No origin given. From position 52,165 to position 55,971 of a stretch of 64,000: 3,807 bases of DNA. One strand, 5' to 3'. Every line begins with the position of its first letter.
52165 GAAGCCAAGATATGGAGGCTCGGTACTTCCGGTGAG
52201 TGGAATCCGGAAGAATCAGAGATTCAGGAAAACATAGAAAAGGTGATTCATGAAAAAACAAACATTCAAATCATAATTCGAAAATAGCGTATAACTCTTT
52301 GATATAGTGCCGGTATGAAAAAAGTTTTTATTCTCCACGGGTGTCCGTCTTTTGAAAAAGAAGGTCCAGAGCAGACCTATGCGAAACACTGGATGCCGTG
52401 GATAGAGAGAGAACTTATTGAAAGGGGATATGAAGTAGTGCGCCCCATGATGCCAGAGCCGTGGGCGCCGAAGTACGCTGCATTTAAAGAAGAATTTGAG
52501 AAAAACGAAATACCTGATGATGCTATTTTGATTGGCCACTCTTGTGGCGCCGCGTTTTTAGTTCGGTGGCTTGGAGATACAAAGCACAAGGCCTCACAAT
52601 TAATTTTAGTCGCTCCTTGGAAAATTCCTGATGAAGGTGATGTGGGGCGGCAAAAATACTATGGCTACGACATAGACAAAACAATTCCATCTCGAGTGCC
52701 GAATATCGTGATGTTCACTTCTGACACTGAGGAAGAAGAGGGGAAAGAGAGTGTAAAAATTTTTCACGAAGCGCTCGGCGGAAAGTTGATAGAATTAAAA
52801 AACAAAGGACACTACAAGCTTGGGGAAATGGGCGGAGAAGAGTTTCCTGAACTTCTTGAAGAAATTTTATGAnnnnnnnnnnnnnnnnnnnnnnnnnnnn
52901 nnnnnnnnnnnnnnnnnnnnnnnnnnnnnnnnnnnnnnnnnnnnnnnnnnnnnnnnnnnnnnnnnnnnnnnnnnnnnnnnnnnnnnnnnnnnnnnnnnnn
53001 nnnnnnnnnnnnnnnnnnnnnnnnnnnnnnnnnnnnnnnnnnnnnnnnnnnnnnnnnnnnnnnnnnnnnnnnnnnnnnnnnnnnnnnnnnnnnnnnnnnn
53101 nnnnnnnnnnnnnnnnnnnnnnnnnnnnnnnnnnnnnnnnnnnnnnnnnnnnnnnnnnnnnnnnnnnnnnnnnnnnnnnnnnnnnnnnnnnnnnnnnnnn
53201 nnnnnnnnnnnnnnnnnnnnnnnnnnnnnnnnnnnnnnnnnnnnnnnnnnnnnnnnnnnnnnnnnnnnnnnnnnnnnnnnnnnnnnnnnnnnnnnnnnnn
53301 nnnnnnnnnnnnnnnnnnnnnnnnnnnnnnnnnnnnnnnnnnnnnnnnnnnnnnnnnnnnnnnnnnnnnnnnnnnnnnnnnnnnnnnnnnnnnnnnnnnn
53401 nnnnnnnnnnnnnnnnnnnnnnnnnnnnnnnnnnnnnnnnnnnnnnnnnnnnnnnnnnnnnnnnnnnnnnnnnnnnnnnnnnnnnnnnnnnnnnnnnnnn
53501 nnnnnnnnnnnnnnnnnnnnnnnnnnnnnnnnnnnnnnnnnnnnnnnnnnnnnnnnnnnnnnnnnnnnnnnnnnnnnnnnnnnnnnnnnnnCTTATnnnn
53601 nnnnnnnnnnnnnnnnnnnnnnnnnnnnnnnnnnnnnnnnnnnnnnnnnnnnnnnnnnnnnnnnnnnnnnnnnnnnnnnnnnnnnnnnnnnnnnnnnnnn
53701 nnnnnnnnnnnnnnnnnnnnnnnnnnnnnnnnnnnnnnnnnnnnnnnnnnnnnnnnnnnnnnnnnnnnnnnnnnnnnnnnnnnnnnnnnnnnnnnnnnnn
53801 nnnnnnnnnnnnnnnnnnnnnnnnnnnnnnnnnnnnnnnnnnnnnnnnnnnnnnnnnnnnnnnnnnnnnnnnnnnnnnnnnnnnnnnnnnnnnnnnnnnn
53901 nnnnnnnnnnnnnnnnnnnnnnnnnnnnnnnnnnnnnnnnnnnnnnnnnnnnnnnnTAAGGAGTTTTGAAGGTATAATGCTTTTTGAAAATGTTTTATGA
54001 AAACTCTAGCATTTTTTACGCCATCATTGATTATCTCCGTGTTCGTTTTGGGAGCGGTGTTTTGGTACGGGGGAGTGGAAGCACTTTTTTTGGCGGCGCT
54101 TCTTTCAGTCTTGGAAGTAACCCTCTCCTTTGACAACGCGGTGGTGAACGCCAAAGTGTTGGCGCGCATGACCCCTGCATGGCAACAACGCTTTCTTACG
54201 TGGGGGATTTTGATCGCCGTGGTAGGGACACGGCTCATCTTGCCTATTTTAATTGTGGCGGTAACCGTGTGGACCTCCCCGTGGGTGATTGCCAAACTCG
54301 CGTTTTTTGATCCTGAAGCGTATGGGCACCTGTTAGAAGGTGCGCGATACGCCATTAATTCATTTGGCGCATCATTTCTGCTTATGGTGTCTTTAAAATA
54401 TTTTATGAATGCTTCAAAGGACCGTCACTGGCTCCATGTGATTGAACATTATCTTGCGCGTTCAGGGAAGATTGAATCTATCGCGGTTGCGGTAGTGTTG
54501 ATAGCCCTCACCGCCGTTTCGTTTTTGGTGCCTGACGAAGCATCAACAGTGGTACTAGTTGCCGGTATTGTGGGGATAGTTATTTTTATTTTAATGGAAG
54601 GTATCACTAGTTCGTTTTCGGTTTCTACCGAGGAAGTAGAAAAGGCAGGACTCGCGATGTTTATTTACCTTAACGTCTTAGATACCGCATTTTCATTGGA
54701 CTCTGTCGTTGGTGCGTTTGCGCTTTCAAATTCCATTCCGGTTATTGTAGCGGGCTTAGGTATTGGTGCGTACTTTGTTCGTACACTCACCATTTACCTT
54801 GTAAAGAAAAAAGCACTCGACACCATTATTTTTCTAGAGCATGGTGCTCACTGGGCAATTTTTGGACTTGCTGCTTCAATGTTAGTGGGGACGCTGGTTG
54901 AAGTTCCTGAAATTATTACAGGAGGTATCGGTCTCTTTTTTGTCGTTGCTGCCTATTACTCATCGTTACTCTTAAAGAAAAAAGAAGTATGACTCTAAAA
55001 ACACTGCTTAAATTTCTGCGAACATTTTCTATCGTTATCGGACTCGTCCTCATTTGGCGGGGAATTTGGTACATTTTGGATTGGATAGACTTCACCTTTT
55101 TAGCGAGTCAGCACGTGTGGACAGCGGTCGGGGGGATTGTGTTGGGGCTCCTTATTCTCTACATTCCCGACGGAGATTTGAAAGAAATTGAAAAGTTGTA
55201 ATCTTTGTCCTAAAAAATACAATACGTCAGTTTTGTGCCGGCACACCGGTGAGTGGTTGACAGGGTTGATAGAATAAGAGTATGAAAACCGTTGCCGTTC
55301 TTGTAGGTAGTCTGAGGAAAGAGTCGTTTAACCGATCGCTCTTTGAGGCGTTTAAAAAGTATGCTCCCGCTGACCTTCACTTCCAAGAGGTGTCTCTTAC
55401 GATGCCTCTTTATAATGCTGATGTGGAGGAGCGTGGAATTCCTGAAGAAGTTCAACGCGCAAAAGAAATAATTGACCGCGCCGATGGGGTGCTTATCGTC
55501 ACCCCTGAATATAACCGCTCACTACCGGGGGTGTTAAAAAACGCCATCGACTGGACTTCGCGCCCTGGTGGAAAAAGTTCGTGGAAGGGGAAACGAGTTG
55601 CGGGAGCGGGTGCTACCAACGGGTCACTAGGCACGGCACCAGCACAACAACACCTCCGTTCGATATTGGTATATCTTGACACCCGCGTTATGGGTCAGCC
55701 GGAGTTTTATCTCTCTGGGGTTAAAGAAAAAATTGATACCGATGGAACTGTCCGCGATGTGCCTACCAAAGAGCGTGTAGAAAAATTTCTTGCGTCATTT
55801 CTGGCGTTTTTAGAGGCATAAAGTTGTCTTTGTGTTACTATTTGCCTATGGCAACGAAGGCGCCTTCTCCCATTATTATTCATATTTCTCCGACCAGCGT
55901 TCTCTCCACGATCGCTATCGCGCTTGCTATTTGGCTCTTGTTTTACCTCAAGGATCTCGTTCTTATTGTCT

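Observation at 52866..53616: Two adjacent unrelated genes begin with the identical 19-bp segment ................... (MNLIVD)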

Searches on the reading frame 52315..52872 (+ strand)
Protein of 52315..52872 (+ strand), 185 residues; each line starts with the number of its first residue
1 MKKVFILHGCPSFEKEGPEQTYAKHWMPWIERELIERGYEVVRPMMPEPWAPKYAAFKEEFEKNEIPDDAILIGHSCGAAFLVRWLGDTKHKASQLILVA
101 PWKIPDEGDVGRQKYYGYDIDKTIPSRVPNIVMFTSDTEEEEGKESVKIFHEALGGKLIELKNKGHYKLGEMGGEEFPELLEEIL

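Call 4: search_protein_families(library=pfam, proteins=[window:52315-52872:+], max_evalue=0.01)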
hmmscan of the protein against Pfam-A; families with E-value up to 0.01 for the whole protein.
window:52315-52872:+ (185 aa): 4 families
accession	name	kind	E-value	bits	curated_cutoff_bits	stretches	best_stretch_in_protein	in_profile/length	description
PF06821.19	Ser_hydrolase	-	1.6e-09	38.4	22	1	21-179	10-165/172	Serine hydrolase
PF12146.15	Hydrolase_4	-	0.00022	21.1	27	1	57-102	65-110/239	Serine aminopeptidase, S33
PF12697.13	Abhydrolase_6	-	0.0051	17.9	26.3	1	44-105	42-94/217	Alpha/beta hydrolase family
PF00561.26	Abhydrolase_1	-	0.0057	16.8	25.8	1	68-104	68-103/245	alpha/beta hydrolase fold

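Call 37: search_protein_families(library=ncbifam, proteins=[window:52315-52872:+], max_evalue=0.01)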
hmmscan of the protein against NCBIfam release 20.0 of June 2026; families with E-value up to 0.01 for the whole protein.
window:52315-52872:+ (185 aa): 0 families

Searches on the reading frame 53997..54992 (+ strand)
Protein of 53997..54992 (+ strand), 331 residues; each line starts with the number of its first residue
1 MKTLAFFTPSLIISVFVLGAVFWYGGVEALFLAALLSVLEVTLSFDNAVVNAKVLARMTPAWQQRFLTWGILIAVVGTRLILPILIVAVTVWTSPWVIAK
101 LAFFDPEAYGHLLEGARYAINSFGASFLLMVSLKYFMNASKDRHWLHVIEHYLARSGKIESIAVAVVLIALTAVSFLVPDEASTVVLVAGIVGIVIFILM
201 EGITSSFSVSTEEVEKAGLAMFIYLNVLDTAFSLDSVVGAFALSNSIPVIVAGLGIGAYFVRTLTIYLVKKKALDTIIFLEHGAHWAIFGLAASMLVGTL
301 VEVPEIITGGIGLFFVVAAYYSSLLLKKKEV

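Call 4: search_protein_families(library=pfam, proteins=[window:53997-54992:+], max_evalue=0.01)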
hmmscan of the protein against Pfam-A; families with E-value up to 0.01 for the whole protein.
window:53997-54992:+ (331 aa): 2 families
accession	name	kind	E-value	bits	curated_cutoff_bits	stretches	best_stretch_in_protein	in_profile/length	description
PF04332.21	DUF475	-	2.8e-89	300.3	27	1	45-328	1-291/293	Protein of unknown function (DUF475)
PF03741.22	TerC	-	1.8e-16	60.8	27.8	1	36-297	3-176/178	Integral membrane protein TerC family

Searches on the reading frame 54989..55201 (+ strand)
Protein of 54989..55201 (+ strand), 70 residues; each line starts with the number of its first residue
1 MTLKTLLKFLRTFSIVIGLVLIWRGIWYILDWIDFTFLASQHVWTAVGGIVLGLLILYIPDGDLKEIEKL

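Call 4: search_protein_families(library=pfam, proteins=[window:54989-55201:+], max_evalue=0.01)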
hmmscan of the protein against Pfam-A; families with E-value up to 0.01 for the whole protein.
window:54989-55201:+ (70 aa): 1 family
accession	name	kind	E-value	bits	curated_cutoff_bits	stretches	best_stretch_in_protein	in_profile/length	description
PF15993.10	Fuseless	-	0.0068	16.3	25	1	11-52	245-283/298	Fuseless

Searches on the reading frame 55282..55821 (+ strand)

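Call 4: search_protein_families(library=pfam, proteins=[window:55282-55821:+], max_evalue=0.01)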
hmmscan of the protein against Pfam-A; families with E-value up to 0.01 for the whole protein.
window:55282-55821:+ (179 aa): 2 families
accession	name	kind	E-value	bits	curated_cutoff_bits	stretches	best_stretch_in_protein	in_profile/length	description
PF03358.20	FMN_red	-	5.7e-37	127.1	24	1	4-146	3-149/152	NADPH-dependent FMN reductase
PF02525.22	Flavodoxin_2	-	4.8e-08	33.4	27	1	3-112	2-134/198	Flavodoxin-like fold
